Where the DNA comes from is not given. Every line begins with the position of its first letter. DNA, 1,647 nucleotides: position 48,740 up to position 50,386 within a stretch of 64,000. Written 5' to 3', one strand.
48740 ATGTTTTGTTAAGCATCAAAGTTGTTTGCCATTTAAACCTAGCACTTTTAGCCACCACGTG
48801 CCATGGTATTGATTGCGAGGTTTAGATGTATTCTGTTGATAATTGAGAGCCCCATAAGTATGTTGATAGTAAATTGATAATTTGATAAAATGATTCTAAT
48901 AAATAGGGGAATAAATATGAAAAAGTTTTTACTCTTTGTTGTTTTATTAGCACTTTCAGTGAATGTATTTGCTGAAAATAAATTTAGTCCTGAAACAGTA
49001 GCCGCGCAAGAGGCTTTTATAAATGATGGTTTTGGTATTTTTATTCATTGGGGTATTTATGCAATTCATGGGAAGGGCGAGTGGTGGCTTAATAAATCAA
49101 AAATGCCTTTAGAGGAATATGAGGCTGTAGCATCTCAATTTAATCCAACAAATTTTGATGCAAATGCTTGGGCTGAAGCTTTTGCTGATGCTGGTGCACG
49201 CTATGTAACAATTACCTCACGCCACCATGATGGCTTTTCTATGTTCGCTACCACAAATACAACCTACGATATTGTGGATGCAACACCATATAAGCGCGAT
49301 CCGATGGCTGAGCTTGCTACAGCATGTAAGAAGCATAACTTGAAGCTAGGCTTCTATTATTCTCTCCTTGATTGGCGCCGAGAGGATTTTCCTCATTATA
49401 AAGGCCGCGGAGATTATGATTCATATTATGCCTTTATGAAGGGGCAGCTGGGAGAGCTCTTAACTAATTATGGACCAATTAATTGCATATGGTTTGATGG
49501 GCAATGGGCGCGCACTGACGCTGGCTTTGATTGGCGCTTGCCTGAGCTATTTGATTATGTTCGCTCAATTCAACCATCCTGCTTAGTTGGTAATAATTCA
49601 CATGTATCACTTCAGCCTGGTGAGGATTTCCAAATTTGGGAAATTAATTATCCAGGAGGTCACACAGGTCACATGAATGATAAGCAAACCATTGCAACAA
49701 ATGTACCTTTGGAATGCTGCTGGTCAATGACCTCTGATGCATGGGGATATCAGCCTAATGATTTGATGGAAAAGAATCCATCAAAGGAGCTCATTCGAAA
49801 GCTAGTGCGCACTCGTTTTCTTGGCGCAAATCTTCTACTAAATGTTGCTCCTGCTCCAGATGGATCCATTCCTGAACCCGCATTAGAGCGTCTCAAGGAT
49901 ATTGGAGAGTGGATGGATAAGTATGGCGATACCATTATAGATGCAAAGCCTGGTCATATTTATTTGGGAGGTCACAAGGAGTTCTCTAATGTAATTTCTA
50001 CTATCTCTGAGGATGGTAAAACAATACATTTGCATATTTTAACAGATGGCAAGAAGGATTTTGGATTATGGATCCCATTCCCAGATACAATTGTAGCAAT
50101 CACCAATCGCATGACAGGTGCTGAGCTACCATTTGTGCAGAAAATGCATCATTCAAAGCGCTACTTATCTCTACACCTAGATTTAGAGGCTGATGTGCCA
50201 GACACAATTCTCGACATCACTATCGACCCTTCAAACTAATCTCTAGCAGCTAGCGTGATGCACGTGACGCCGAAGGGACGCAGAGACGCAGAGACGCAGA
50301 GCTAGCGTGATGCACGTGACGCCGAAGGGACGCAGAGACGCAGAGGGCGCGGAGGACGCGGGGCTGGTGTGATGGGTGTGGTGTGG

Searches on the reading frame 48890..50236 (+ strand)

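Call 92: search_protein_families(library=pfam, proteins=[window:48890-50236:+], max_evalue=0.0001)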
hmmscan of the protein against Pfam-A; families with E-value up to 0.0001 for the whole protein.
window:48890-50236:+ (449 aa): 1 family
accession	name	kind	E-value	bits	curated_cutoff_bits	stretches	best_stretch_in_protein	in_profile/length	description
PF01120.23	Alpha_L_fucos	-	5.9e-86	289.5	25.2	1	35-347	22-345/345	Alpha-L-fucosidase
